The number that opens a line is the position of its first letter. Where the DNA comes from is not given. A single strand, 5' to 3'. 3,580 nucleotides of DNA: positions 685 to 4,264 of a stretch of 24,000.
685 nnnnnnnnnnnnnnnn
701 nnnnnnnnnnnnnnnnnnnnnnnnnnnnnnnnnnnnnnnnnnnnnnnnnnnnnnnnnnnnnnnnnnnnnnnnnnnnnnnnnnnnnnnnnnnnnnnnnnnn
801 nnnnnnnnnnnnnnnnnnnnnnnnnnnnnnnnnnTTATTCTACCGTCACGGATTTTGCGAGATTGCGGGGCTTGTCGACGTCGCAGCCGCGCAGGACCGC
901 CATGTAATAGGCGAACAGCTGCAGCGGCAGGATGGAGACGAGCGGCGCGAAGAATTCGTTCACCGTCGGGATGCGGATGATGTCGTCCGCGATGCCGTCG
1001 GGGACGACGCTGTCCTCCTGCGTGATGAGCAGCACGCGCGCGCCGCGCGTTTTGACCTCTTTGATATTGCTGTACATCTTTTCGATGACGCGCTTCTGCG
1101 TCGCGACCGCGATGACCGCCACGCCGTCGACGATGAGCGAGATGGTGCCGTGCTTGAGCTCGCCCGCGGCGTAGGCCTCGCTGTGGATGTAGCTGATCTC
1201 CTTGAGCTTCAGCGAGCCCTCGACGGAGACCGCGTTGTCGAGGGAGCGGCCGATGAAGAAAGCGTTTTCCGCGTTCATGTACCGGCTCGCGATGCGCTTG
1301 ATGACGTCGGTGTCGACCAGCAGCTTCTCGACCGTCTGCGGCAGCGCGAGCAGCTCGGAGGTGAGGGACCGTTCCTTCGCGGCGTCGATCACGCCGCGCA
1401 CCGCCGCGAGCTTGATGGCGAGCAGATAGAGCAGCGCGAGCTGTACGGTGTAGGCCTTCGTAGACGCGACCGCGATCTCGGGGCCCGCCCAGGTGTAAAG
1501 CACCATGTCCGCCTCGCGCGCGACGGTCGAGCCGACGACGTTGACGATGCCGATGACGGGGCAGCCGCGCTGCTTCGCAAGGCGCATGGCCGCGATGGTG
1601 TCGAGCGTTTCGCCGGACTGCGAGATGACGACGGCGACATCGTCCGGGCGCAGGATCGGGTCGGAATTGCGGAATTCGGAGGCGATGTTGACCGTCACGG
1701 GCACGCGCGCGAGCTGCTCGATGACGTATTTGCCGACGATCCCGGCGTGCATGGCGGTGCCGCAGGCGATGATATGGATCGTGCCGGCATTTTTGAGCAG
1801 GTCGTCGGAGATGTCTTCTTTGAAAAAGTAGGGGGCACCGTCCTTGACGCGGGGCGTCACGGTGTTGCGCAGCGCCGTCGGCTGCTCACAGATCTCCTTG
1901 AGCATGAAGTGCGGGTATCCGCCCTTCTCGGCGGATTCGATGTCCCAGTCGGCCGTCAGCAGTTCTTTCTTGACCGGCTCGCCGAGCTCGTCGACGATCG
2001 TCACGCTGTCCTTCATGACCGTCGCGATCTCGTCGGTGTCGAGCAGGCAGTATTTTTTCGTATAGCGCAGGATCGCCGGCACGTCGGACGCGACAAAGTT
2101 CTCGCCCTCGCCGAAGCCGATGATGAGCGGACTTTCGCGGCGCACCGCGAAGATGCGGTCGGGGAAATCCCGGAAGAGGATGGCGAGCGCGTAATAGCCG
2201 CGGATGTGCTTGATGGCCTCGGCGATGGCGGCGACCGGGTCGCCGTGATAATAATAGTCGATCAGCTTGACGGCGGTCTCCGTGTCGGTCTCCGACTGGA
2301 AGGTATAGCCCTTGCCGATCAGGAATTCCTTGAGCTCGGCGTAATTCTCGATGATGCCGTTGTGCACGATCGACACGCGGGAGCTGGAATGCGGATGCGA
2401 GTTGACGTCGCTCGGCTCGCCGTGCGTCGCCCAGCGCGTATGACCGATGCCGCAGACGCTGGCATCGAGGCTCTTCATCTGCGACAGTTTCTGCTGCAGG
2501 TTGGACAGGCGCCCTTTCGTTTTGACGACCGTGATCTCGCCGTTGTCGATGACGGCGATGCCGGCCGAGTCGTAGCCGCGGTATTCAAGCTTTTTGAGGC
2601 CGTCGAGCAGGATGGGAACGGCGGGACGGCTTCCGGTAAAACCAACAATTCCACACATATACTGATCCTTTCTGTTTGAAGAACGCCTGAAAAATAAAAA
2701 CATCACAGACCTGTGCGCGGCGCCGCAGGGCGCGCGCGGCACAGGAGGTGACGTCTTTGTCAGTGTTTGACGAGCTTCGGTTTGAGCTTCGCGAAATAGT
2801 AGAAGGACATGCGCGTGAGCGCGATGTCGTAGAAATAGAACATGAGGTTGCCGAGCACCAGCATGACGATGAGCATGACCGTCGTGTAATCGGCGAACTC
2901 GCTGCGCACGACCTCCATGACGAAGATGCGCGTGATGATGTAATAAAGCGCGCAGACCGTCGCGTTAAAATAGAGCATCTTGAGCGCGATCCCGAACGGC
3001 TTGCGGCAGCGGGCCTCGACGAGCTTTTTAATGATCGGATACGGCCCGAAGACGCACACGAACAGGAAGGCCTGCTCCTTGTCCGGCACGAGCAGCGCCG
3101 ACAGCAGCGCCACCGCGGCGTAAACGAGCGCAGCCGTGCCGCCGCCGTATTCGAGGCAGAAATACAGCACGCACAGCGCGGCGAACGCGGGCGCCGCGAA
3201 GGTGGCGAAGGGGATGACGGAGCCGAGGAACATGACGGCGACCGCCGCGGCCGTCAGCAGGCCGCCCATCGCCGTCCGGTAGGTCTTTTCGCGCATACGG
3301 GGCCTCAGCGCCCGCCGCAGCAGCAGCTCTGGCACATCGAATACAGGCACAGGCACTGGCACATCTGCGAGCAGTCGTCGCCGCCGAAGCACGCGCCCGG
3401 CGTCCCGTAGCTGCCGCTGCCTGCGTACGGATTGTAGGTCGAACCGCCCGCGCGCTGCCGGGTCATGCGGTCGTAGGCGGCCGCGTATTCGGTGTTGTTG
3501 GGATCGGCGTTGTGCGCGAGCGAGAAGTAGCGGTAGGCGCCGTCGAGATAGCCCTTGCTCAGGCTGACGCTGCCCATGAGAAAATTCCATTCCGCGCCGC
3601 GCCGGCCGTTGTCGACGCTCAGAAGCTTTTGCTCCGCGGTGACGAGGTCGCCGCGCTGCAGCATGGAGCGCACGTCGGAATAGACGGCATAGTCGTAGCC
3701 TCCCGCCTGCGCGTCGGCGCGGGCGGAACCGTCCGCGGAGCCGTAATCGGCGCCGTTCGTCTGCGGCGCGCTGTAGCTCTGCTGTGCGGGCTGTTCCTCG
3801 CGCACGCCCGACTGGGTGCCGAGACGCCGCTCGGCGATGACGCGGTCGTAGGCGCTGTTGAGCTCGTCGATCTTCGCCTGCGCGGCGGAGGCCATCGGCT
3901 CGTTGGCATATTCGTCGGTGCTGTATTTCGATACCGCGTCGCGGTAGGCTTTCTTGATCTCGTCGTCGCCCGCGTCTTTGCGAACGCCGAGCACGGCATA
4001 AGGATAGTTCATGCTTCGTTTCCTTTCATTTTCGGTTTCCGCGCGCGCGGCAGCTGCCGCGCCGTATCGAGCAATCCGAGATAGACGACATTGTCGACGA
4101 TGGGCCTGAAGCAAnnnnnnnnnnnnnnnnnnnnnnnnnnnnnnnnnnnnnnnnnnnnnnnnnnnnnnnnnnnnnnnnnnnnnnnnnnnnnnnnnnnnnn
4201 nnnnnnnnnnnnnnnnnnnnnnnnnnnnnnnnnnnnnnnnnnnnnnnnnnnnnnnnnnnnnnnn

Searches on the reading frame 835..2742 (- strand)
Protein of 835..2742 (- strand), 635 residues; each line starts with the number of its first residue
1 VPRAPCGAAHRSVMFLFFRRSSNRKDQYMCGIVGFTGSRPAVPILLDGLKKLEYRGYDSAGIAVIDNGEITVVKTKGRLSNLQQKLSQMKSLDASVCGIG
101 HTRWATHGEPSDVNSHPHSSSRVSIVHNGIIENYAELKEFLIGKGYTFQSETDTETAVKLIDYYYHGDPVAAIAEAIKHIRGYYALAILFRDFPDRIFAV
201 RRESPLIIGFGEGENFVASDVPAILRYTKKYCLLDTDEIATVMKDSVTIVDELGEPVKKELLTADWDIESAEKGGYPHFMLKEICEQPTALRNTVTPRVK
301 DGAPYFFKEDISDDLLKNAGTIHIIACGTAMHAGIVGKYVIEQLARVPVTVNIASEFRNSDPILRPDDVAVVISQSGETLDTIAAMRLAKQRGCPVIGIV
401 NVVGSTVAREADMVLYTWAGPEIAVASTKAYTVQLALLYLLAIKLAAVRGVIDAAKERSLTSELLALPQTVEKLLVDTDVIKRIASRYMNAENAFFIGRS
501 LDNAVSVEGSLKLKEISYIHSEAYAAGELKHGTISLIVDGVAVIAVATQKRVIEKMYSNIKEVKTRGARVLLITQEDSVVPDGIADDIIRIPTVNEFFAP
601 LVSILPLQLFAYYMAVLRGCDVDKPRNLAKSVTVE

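Call 33: search_protein_families(library=pfam, proteins=[window:835-2742:-], max_evalue=0.001)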
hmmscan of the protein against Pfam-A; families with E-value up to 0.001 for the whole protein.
window:835-2742:- (635 aa): 4 families
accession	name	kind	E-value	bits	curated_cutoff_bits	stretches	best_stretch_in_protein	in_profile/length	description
PF01380.27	SIS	-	8.2e-54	181.4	25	2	316-443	2-130/131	SIS domain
PF13522.11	GATase_6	-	8.9e-17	61.8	27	1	95-213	11-123/130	Glutamine amidotransferase domain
PF13537.11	GATase_7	-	4e-14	53.1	25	1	119-225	20-122/123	Glutamine amidotransferase domain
PF13580.11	SIS_2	-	2.2e-05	25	27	1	352-400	90-137/138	SIS domain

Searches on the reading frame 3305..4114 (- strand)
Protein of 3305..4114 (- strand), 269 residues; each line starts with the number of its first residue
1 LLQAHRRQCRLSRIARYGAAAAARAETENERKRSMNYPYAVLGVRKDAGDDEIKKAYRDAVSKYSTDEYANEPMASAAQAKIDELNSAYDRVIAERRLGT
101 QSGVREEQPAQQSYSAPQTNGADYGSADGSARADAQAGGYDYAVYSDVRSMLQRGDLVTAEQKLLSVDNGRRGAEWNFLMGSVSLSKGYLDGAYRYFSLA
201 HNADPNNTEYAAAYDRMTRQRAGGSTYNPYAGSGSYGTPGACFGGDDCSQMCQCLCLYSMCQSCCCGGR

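Call 53: search_protein_families(library=pfam, proteins=[window:3305-4114:-], max_evalue=0.1)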
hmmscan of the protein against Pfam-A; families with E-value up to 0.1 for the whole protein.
window:3305-4114:- (269 aa): 4 families
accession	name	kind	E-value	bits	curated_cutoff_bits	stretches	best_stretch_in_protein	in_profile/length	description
PF00226.36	DnaJ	-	1.4e-08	35.1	27.8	1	38-90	2-51/63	DnaJ domain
PF02323.20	ELH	-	0.048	13.5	20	1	29-132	37-139/255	Egg-laying hormone precursor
PF06552.18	TOM20_plant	-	0.065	13.4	20.6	0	178-215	84-121/187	Plant specific mitochondrial import receptor subunit TOM20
PF18148.6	RGS_DHEX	-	0.086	13.4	22.5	0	136-180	10-54/100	Regulator of G-protein signalling DHEX domain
